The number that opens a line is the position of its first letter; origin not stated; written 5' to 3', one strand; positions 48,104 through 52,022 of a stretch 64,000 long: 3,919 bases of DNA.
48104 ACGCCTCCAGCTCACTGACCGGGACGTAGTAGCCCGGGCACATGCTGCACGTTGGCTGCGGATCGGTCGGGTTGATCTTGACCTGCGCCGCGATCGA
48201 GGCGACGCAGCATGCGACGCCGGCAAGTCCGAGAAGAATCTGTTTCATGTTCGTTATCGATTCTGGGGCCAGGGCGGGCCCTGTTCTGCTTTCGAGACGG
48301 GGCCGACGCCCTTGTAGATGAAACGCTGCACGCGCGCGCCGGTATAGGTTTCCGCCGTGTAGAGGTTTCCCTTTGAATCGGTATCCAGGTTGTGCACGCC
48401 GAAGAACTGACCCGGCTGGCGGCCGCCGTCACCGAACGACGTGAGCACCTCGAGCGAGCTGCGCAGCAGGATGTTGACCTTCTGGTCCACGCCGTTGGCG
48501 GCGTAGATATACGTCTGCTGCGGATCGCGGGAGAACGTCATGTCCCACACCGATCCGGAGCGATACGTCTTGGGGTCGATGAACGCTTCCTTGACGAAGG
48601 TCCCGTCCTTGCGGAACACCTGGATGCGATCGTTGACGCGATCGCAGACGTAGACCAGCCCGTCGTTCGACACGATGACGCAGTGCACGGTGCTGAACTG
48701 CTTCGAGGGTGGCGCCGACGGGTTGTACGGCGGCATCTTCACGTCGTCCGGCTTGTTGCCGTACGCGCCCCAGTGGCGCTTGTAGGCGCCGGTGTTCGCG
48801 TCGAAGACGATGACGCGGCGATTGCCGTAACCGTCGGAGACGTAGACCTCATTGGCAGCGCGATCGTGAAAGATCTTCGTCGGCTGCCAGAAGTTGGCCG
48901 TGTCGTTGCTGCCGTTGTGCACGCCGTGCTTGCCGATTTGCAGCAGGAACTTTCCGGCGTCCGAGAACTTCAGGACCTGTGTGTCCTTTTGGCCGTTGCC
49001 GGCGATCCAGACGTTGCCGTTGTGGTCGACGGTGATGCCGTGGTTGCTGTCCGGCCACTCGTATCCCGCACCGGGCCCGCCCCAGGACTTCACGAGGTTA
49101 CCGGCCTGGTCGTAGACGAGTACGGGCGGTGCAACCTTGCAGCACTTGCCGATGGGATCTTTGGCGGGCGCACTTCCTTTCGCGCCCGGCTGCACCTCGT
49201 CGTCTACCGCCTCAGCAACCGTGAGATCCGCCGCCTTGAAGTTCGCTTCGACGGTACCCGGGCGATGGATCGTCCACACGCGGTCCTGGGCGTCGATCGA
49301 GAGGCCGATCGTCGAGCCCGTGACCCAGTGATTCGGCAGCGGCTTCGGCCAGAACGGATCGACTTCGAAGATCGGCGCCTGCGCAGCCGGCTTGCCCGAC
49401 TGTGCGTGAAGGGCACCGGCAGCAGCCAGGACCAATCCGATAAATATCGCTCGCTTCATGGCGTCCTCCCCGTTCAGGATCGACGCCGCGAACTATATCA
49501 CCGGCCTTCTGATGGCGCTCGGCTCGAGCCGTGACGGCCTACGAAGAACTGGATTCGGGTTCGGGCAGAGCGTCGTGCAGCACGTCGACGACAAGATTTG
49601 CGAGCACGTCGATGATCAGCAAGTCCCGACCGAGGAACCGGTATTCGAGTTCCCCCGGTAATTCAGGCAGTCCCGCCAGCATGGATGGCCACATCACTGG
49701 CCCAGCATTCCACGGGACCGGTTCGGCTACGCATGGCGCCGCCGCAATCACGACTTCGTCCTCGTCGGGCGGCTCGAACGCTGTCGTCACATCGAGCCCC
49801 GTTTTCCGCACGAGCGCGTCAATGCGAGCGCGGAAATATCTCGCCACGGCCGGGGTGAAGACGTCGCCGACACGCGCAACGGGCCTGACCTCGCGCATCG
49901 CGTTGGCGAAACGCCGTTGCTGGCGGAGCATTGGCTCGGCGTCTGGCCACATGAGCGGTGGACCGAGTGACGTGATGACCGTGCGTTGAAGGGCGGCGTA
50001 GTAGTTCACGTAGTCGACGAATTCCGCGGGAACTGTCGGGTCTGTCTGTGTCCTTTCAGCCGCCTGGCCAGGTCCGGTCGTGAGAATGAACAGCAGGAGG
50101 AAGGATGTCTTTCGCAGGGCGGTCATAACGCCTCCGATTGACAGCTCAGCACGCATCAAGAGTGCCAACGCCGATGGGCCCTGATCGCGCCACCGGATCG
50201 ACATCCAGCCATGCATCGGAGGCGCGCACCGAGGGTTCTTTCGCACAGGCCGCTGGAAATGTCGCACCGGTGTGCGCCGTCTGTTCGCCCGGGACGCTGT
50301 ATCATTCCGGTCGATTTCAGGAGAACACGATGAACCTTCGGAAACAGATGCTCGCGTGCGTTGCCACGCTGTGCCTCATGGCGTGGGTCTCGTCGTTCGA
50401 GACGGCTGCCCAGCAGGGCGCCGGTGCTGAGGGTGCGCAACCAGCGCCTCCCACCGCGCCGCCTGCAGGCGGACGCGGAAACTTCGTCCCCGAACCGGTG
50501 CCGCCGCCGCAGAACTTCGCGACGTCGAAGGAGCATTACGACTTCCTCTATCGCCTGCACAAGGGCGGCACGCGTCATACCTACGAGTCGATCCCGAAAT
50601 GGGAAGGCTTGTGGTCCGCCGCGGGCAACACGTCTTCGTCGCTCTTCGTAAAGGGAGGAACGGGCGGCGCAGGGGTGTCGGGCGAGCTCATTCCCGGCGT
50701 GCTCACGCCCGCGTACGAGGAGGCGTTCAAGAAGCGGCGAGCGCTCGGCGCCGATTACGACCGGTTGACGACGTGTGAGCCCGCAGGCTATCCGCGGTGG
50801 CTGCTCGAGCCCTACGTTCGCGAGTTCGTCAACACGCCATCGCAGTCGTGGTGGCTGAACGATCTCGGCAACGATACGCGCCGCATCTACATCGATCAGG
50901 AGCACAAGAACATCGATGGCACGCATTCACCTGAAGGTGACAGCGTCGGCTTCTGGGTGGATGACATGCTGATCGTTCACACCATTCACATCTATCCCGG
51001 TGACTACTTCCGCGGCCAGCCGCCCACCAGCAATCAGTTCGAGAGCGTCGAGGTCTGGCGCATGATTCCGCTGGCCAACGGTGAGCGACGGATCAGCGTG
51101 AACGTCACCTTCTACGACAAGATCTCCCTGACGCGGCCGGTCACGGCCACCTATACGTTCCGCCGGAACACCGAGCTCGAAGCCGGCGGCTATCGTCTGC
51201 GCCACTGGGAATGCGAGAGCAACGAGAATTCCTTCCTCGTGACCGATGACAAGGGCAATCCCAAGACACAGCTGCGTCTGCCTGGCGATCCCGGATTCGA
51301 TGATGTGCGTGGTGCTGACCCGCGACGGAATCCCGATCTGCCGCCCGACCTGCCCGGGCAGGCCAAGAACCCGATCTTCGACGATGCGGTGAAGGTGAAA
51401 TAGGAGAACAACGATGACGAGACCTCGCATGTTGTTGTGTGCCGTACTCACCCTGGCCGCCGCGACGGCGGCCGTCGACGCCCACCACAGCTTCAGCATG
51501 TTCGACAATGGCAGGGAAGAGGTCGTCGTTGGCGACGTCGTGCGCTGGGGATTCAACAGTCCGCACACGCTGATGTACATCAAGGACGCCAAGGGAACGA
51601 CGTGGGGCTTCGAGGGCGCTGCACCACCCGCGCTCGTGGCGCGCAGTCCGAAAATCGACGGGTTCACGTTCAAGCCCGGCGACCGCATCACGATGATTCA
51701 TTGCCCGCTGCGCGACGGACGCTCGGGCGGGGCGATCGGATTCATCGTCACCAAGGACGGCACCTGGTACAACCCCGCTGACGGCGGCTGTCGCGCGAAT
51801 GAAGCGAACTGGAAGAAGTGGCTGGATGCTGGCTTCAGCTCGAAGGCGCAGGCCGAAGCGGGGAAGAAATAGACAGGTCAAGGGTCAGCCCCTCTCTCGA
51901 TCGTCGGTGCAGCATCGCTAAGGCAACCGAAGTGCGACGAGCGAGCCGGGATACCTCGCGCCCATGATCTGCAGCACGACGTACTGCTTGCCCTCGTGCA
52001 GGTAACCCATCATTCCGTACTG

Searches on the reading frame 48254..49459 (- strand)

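Call 43: search_protein_families(library=pfam, proteins=[window:48254-49459:-])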
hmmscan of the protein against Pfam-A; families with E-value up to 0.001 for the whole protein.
window:48254-49459:- (401 aa): 2 families
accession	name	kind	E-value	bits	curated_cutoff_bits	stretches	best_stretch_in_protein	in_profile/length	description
PF01436.27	NHL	-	3.5e-07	30.4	20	0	257-282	3-28/28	NHL repeat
PF17170.10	DUF5128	-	1.1e-05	25.2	22.9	0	159-228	63-126/321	6-bladed beta-propeller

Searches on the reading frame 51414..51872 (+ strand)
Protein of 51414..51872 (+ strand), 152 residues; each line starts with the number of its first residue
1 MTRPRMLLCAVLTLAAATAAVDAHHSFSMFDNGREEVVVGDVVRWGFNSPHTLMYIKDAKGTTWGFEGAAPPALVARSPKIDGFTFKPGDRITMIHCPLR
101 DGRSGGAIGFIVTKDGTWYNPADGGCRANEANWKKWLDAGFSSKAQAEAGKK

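Call 43: search_protein_families(library=pfam, proteins=[window:51414-51872:+])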
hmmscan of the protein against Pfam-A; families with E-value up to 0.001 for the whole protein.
window:51414-51872:+ (152 aa): 1 family
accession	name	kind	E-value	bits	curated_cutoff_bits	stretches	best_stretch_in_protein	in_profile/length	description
PF19649.4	DUF6152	-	1.5e-15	57.5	27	1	15-106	3-96/98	Family of unknown function (DUF6152)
